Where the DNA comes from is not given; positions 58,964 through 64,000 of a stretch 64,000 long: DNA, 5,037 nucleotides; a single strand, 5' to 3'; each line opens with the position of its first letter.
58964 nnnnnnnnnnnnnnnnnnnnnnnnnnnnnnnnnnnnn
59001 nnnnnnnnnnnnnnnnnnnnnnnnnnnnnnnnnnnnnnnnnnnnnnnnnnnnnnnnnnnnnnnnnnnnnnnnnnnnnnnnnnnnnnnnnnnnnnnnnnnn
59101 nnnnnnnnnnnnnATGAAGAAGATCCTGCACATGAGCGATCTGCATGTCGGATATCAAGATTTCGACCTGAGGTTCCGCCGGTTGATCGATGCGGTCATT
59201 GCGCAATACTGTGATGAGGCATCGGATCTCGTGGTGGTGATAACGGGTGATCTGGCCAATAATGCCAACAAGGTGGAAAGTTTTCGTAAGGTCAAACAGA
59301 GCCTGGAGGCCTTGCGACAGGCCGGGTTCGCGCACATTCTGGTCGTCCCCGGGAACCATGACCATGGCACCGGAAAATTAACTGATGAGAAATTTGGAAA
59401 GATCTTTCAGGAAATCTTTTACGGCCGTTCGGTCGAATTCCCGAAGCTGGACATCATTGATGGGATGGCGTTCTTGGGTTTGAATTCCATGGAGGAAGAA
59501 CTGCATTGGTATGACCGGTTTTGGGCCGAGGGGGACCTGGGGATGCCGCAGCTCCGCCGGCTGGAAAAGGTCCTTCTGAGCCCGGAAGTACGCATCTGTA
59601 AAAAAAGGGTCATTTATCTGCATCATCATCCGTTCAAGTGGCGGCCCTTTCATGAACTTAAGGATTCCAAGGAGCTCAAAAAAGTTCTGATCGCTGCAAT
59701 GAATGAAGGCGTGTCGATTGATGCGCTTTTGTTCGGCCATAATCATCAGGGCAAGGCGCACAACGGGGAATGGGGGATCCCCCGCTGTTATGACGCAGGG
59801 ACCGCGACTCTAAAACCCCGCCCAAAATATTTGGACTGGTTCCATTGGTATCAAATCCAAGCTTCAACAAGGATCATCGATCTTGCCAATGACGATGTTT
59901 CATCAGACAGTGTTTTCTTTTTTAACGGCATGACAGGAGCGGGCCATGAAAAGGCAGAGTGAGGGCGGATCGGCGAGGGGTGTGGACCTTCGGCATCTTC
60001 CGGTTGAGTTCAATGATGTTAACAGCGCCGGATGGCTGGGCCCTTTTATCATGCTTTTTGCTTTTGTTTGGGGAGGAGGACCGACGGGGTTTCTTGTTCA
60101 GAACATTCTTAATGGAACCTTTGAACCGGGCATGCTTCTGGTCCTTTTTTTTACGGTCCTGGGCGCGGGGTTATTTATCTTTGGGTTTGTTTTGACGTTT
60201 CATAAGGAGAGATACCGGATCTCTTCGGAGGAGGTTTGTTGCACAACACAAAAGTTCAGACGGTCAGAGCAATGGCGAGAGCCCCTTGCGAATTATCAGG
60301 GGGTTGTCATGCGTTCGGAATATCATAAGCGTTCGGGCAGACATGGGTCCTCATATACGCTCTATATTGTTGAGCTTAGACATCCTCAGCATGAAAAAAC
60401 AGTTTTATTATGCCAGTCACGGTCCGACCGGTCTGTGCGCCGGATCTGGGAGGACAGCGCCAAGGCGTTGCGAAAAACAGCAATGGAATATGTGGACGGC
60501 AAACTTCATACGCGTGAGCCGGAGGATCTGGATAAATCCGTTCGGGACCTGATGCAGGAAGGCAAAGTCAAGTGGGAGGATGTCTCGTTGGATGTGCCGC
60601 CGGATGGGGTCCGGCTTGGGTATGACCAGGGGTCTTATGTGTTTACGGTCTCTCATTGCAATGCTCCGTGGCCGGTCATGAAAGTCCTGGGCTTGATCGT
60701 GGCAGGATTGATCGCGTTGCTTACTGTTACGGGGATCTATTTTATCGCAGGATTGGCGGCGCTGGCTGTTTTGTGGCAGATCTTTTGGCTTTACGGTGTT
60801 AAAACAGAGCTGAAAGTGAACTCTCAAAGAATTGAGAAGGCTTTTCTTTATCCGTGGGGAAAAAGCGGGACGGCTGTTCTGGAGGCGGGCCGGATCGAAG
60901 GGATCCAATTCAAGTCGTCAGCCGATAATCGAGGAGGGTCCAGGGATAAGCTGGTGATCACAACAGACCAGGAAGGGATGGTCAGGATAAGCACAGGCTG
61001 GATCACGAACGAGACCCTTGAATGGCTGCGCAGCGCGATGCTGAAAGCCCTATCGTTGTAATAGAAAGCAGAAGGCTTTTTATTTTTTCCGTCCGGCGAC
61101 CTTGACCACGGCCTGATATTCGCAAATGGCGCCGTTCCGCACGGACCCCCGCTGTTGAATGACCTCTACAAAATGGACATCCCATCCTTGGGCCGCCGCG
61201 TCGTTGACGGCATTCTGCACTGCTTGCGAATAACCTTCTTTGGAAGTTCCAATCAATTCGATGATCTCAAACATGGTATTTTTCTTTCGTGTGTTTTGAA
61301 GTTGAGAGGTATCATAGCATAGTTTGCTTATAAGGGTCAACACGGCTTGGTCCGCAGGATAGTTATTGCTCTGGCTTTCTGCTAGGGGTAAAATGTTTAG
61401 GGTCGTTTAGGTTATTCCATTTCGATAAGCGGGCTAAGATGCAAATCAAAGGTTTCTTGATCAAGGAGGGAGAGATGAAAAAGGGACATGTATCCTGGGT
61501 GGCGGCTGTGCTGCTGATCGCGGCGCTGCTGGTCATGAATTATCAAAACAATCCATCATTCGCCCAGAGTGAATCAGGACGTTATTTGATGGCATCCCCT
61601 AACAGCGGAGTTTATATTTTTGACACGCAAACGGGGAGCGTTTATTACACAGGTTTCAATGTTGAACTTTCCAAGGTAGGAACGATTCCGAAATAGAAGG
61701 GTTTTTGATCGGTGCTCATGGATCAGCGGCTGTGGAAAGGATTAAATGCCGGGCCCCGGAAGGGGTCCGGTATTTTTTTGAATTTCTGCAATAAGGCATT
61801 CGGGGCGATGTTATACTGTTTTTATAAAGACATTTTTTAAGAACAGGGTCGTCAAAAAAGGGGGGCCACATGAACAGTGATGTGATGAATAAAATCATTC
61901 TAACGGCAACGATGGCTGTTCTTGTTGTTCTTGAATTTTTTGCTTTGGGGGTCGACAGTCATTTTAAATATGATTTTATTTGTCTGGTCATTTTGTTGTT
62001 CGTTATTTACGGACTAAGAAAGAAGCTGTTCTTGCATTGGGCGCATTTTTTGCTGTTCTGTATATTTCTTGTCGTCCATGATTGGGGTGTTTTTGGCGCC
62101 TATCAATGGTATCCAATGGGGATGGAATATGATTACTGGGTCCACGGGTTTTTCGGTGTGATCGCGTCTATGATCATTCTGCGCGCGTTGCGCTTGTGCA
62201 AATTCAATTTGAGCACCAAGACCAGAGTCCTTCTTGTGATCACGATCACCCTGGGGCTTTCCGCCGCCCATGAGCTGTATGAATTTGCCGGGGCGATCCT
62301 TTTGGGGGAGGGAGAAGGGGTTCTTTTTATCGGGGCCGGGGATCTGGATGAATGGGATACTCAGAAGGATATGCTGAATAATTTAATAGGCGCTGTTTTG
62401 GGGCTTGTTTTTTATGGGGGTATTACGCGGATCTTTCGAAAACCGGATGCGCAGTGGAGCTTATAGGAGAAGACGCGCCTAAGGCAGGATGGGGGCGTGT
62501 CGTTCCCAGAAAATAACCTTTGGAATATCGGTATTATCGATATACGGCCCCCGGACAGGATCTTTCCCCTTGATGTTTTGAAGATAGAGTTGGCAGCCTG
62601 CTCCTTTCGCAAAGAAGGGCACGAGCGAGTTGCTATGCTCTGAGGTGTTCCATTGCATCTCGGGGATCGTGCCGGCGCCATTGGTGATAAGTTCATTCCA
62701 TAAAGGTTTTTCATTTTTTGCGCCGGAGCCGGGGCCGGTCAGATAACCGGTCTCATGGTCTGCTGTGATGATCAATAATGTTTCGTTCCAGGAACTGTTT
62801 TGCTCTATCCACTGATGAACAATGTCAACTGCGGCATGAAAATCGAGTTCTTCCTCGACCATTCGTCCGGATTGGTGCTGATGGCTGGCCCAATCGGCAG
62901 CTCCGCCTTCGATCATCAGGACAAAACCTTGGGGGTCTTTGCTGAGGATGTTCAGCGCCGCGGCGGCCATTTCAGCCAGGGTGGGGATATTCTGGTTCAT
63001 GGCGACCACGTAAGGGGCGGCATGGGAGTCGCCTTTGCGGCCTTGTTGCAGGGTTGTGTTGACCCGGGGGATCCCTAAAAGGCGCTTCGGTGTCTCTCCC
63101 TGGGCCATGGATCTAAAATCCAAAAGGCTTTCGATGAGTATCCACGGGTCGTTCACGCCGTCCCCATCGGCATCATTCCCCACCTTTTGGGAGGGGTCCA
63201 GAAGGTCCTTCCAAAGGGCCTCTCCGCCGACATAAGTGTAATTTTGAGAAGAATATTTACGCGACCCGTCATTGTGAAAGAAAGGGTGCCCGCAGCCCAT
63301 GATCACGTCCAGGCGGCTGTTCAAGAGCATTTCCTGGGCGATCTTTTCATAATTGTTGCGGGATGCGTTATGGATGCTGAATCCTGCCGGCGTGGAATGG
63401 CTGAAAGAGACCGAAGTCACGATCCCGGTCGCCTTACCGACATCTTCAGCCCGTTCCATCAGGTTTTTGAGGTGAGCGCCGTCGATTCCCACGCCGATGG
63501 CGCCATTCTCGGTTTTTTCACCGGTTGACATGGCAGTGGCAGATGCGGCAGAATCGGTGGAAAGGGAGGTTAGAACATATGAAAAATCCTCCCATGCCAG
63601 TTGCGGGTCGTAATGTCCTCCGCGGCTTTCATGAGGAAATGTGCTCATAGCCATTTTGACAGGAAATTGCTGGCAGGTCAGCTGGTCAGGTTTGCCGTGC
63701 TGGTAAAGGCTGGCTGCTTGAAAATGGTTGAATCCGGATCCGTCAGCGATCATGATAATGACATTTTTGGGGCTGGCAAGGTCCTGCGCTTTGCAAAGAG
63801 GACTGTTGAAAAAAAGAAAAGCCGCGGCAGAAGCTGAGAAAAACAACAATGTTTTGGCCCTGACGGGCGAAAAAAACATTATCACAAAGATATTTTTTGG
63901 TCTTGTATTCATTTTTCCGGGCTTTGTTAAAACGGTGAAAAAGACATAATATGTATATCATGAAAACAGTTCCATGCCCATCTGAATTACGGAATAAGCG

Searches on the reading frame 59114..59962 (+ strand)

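Call 61: search_protein_families(library=pfam, proteins=[window:59114-59962:+], max_evalue=0.00001)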
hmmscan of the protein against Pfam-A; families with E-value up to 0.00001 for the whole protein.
window:59114-59962:+ (282 aa): 2 families
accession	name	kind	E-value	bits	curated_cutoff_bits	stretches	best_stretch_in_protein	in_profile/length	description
PF00149.33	Metallophos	-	2e-13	51.6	21.5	1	3-212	2-190/191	Calcineurin-like phosphoesterase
PF12850.12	Metallophos_2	-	7.2e-06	26.5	27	0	3-215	2-121/154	Calcineurin-like phosphoesterase superfamily domain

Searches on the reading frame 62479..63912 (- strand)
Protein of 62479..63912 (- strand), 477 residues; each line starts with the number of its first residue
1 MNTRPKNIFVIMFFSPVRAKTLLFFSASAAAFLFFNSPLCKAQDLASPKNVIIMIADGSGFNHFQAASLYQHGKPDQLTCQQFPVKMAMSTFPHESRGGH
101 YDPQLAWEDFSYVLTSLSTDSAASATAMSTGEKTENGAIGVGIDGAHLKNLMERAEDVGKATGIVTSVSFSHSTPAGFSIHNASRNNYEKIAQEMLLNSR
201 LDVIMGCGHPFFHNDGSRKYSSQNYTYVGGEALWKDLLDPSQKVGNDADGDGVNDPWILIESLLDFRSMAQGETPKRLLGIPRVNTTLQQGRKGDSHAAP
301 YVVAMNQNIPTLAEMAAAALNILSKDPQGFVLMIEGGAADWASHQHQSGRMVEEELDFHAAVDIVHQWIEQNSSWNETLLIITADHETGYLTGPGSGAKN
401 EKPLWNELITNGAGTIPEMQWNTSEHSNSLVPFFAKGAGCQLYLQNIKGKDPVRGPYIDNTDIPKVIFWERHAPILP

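Call 61: search_protein_families(library=pfam, proteins=[window:62479-63912:-], max_evalue=0.00001)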
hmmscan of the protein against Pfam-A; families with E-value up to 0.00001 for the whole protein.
window:62479-63912:- (477 aa): 1 family
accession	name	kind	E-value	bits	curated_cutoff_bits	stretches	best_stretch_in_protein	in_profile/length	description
PF00245.25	Alk_phosphatase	-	9.9e-53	180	24.4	1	49-393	2-323/423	Alkaline phosphatase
